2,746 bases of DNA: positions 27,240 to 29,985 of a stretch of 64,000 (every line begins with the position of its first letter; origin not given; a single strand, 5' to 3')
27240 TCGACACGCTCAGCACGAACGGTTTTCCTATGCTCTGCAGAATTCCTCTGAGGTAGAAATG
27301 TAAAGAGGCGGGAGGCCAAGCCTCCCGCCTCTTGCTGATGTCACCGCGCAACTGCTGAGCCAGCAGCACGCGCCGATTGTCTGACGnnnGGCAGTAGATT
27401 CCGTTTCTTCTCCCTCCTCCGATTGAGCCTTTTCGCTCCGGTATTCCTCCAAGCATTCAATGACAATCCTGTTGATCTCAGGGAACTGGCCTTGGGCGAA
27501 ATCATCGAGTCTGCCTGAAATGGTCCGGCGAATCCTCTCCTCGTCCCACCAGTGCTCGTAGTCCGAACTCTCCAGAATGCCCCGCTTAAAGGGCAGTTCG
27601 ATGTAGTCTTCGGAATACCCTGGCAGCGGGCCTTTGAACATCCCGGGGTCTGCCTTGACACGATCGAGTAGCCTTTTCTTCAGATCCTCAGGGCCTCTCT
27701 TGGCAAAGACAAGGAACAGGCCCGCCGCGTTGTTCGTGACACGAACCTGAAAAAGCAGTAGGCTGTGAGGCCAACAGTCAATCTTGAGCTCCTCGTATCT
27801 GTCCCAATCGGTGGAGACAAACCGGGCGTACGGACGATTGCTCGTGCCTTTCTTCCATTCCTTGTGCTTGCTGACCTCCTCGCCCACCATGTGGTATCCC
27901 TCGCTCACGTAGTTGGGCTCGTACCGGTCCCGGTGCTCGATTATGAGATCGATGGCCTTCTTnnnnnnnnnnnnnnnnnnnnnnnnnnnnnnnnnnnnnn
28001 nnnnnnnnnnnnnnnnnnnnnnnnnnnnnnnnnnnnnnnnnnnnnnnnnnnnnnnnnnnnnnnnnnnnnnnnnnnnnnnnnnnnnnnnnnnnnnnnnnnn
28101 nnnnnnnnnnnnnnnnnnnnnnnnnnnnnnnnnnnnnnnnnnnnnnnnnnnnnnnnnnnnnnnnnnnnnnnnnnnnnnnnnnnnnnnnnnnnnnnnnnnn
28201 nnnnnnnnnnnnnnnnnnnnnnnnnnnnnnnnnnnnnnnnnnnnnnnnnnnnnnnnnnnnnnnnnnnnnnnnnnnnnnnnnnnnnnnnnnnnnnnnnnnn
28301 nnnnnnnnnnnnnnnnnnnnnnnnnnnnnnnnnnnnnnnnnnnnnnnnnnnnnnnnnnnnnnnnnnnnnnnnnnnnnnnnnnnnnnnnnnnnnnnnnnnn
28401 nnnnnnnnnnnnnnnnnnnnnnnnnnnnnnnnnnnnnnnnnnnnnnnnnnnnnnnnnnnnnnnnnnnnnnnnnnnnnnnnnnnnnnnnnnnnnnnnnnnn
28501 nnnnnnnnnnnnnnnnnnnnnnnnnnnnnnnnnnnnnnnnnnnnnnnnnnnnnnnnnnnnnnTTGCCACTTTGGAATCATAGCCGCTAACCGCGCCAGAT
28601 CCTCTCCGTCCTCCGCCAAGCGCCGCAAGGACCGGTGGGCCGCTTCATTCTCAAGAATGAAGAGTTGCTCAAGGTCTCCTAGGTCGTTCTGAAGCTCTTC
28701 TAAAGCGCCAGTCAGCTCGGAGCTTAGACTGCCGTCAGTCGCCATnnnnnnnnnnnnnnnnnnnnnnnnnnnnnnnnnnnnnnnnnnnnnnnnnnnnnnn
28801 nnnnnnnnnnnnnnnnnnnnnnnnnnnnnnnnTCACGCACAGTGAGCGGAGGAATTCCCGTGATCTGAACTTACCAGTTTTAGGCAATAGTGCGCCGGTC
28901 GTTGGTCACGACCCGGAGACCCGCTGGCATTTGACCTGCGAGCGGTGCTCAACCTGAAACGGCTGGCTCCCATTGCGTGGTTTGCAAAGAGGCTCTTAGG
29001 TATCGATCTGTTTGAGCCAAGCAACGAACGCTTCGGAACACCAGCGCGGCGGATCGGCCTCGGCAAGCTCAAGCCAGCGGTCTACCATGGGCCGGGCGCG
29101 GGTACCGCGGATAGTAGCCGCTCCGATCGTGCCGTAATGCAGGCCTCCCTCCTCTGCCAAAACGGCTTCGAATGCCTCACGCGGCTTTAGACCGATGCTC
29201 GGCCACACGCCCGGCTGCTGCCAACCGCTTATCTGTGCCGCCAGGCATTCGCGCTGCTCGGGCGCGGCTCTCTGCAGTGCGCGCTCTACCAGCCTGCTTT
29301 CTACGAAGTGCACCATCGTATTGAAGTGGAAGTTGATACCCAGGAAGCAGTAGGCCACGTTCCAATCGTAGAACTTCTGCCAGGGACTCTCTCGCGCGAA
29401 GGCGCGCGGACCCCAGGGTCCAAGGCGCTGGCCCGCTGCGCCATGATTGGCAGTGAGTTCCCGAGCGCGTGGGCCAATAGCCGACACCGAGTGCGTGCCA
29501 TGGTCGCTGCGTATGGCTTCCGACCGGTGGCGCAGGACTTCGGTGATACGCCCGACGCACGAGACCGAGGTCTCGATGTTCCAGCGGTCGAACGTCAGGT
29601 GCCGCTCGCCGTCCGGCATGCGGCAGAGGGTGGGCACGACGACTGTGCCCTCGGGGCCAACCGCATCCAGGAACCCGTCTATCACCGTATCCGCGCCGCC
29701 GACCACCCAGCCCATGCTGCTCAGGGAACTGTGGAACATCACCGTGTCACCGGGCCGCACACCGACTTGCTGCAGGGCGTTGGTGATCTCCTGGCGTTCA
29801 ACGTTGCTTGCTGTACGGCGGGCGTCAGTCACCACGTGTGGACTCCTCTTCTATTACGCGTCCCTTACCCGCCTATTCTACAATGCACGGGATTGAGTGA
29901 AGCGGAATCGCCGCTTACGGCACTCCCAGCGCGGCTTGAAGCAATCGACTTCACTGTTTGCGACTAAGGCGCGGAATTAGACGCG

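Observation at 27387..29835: Lone ~450-aa PD-(D/E)XK nuclease next to an AAC(3) aminoglycoside acetyltransferase in a low-GC patch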

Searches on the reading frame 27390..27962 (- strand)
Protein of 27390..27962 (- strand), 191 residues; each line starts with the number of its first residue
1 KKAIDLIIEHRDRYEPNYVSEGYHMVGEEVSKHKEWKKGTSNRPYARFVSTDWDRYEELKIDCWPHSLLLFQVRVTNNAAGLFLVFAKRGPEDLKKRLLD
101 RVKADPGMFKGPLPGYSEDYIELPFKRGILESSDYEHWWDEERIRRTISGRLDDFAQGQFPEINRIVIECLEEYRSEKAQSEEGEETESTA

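Call 36: predict_structure(alignment_id=A2)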
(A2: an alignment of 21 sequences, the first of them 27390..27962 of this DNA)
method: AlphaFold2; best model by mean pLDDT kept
length: 191 residues; sequences in the alignment: 21
mean_pLDDT: 90.1   pTM: 0.83
mean pLDDT of the five models: 90.1, 89.6, 87.9, 85.9, 85.0
residues with pLDDT >= 90: 138; 70-90: 35; 50-70: 18; < 50: 0
segments of 3 or more residues with pLDDT < 50: none
pLDDT, mean of each block of 10 residues (from residue 1): 69 71 96 95 95 96 94 96 96 94 89 89 95 90 96 97 97 92 69 52
secondary structure, 60 per line:
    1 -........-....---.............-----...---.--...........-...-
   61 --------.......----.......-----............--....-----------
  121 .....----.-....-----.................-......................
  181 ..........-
elements in order: H2-9 H11-14 H18-30 E36-38 E45-50 H51-55 E69-75 E80-86 H92-103 E121-125 H132-135 H141-157 H159-190

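Call 54: search_protein_representatives(alignment_id=A2)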
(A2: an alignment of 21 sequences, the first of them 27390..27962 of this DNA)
Query: 21 sequences, 179 profile positions. Proteins with E-value up to 0.001 (for the whole library): 210; up to 1e-10: 77; up to 1e-30: 9. The best 150 are listed.
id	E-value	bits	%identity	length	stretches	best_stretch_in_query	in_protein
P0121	9.4e-85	299.5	-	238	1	1-178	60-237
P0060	4.8e-81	287.4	-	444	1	1-178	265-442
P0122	2.1e-70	252.7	-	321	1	1-158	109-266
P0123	1.9e-63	230.0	-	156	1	25-177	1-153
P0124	1.9e-62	226.8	-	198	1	1-149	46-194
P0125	4.8e-51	189.6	-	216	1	23-176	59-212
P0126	1.0e-42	162.5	-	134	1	59-178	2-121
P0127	3.5e-38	147.7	-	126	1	55-173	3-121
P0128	6.7e-36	140.3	-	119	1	62-177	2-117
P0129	1.0e-29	120.2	-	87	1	94-177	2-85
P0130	3.2e-28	115.3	-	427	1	2-178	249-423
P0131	5.5e-28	114.5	-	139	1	1-66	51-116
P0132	6.3e-28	114.3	-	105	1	75-178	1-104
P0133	3.9e-27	111.7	-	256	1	7-177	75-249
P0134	7.3e-27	110.9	-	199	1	1-178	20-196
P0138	3.2e-26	108.8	-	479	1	12-175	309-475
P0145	2.0e-23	99.7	-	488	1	2-178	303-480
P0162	6.3e-19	85.0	-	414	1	13-177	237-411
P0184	2.1e-12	63.8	-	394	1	27-176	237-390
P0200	6.4e-10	55.7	-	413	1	1-169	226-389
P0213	1.2e-08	51.5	-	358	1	3-167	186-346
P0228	2.1e-07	47.5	-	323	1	1-167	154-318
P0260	6.5e-06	42.6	-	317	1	34-171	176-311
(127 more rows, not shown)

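Call 55: search_protein_families(library=pfam, proteins=[P0130, P0138, P0145, P0162, P0184, P0200, P0213, P0134, P0228, P0260], max_evalue=0.01)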
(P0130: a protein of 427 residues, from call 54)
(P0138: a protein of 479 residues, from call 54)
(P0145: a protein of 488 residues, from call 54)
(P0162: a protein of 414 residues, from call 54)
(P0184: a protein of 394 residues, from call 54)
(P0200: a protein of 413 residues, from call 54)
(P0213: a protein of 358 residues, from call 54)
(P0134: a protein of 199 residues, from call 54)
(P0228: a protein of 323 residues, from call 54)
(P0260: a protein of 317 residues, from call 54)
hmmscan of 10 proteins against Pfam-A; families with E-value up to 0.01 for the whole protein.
P0130 (427 aa): 1 family
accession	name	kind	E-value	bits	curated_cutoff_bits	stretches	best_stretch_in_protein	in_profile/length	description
PF14281.12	PDDEXK_4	-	1.7e-21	77.5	22.3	1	39-236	2-174/183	PD-(D/E)XK nuclease superfamily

P0138 (479 aa): 1 family
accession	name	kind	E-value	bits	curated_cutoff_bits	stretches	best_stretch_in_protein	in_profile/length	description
PF14281.12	PDDEXK_4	-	1.6e-22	80.8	22.3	1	95-275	1-181/183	PD-(D/E)XK nuclease superfamily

P0145 (488 aa): 1 family
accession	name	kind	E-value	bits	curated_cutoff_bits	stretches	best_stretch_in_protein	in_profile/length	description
PF14281.12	PDDEXK_4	-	6.4e-27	95.1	22.3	1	96-276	1-182/183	PD-(D/E)XK nuclease superfamily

P0162 (414 aa): 1 family
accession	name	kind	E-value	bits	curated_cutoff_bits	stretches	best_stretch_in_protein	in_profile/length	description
PF14281.12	PDDEXK_4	-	1.3e-29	103.9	22.3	1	31-204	1-182/183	PD-(D/E)XK nuclease superfamily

P0184 (394 aa): 1 family
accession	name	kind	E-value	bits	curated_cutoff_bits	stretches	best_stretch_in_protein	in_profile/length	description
PF14281.12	PDDEXK_4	-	2.1e-25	90.2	22.3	1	29-191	1-182/183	PD-(D/E)XK nuclease superfamily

P0200 (413 aa): 1 family
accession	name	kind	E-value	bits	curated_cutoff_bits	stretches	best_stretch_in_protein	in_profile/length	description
PF14281.12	PDDEXK_4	-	1.9e-26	93.6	22.3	1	29-222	1-181/183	PD-(D/E)XK nuclease superfamily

P0213 (358 aa): 2 families
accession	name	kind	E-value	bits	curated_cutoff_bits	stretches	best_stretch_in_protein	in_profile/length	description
PF14281.12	PDDEXK_4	-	1.9e-19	70.8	22.3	1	1-159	20-182/183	PD-(D/E)XK nuclease superfamily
PF07378.16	FlbT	-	0.005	17.3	27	0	157-214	32-88/125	Flagellar protein FlbT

P0134 (199 aa): 0 families

P0228 (323 aa): 1 family
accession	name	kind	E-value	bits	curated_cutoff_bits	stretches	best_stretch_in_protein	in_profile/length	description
PF14281.12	PDDEXK_4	-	3.5e-18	66.6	22.3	1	13-150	54-181/183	PD-(D/E)XK nuclease superfamily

P0260 (317 aa): 1 family
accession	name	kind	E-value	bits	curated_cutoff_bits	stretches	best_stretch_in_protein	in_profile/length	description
PF14281.12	PDDEXK_4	-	1.9e-08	34.9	22.3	1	5-88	72-143/183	PD-(D/E)XK nuclease superfamily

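Call 57: find_encoding_contigs(protein=P0134, flank=5000, max_places=4)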
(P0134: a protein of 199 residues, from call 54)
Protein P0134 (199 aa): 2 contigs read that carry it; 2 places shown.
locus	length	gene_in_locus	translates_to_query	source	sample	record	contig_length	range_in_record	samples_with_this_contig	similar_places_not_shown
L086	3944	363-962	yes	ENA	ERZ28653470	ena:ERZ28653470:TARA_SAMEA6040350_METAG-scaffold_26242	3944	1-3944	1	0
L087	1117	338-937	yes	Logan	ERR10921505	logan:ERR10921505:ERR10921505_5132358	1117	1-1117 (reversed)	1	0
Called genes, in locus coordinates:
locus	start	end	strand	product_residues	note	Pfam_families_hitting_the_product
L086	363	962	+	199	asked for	-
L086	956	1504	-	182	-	-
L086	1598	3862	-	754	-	PF01315:Ald_Xan_dh_C, PF02738:MoCoBD_1, PF20256:MoCoBD_2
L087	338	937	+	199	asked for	-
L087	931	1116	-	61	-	?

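Call 80: search_protein_families(library=pfam, proteins=[window:27390-27962:-], max_evalue=1)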
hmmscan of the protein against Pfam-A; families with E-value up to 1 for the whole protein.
window:27390-27962:- (191 aa): 0 families

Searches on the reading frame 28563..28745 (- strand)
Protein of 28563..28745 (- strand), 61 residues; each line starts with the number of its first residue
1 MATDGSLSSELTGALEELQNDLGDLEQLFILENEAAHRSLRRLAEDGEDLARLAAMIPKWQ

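Call 80: search_protein_families(library=pfam, proteins=[window:28563-28745:-], max_evalue=1)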
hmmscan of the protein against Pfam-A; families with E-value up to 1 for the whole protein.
window:28563-28745:- (61 aa): 1 family
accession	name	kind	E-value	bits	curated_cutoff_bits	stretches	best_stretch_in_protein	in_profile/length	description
PF09177.16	STX6_10_61_N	-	0.041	14.9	29.4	1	6-37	41-73/99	Syntaxin 6/10/61, N-terminal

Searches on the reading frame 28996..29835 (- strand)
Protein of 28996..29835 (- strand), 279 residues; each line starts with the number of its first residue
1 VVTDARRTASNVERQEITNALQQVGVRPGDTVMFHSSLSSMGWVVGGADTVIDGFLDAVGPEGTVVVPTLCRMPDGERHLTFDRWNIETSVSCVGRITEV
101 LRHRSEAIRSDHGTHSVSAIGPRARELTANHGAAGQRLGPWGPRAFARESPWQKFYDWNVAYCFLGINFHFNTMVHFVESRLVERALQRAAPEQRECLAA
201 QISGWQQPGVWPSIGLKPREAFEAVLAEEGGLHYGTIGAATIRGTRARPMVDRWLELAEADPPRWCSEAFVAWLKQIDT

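Call 3: search_protein_families(library=pfam, proteins=[window:28996-29835:-], max_evalue=0.01)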
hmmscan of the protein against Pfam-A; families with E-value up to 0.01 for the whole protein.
window:28996-29835:- (279 aa): 1 family
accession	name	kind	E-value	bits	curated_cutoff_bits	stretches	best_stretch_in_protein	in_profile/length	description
PF02522.19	Antibiotic_NAT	-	4.5e-39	134.8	25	1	33-253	1-226/232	Aminoglycoside 3-N-acetyltransferase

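Call 4: search_protein_families(library=padloc, proteins=[window:28996-29835:-], max_evalue=1)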
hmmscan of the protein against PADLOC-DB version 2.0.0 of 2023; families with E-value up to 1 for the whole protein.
window:28996-29835:- (279 aa): 0 families

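Call 5: search_protein_families(library=ncbifam, proteins=[window:28996-29835:-], max_evalue=0.1)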
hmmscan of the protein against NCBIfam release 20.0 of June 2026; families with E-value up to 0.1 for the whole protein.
window:28996-29835:- (279 aa): 5 families
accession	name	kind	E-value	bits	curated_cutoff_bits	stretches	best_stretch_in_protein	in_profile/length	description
NF033082.0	AAC_3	equivalog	8.4e-28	97.4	270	1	13-180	2-173/262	aminoglycoside 3-N-acetyltransferase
NF033180.1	AAC_3_VIII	exception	1.5e-20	73.6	560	1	7-135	9-151/286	aminoglycoside N-acetyltransferase AAC(3)-VIII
NF033080.0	AAC_3_II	subfamily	3.5e-20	72.6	480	1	13-180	3-174/268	AAC(3)-II family aminoglycoside N-acetyltransferase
NF033081.0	AAC_3_IV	equivalog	2.1e-16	60.1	420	1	15-179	2-151/252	AAC(3)-IV family aminoglycoside N-acetyltransferase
NF033612.0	AAC_3_VIa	exception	7.1e-13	48.4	675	1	8-144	16-164/298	aminoglycoside N-acetyltransferase AAC(3)-VIa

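Call 65: search_solved_structures(query=window:28999-29835:-, max_evalue=0.00001)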
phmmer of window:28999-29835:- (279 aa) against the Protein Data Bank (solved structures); distinct sequences matched with E-value up to 0.00001: 18.
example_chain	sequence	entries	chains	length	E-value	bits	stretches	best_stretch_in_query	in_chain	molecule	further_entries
3e4f_A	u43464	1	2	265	9e-20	74.5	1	15-181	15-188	Aminoglycoside N3-acetyltransferase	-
3ijw_A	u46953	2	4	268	9.2e-20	74.4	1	15-181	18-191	Aminoglycoside N3-acetyltransferase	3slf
3sma_A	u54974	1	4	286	1.8e-19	73.5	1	9-71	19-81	FrbF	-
3n0s_A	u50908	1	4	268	1.9e-18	70.1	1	15-181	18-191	Aminoglycoside N3-acetyltransferase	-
3kzl_A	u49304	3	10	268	2e-18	70.1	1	15-181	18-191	Aminoglycoside N3-acetyltransferase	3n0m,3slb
7lap_A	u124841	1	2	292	5.8e-17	65.2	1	6-132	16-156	Aminoglycoside N(3)-acetyltransferase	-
2nyg_A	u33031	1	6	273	8.8e-16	61.4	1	13-70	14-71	YokD protein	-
7lao_A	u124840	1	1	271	8.2e-11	45.1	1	15-158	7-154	Aminoglycoside N(3)-acetyltransferase III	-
5ht0_A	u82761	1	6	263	1.6e-10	44.1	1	14-144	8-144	Aminoglycoside acetyltransferase HMB0005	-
6nti_A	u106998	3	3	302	2.1e-10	43.8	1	10-145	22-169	Aminoglycoside N(3)-acetyltransferase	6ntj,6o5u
6mn0_A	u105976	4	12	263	2.3e-10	43.6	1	14-143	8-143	Aminoglycoside N(3)-acetyltransferase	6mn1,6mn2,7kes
6np1_A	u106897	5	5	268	3.2e-10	43.1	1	14-145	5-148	Aminoglycoside N(3)-acetyltransferase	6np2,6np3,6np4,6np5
6bbr_A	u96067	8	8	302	5.2e-10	42.4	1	10-145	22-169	AAC 3-VI protein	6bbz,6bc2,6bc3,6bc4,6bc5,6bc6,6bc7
6mmz_A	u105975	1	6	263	3.8e-09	39.6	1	14-144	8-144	Aminoglycoside N(3)-acetyltransferase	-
7mqk_A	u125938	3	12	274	6.4e-08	35.6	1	16-132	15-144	Aminoglycoside N(3)-acetyltransferase III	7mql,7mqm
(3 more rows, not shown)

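Call 93: list_cluster_members(proteins=[P0001, window:28999-29835:-, P0005])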
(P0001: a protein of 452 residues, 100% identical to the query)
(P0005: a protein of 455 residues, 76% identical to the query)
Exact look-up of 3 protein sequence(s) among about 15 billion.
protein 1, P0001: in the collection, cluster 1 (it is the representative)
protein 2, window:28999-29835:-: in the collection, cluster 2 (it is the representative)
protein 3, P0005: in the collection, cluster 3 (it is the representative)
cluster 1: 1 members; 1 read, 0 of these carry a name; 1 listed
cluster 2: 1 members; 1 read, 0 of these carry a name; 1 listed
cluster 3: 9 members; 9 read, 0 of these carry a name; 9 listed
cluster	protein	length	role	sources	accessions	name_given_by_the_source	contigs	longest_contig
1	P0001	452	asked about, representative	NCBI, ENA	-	-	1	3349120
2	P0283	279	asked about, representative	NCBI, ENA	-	-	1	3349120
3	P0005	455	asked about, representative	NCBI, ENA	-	-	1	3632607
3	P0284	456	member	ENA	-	-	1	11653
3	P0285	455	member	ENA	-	-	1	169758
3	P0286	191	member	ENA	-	-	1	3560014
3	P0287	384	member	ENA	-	-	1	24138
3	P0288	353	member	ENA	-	-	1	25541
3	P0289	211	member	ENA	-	-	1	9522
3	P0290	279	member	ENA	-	-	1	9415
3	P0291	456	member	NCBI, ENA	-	-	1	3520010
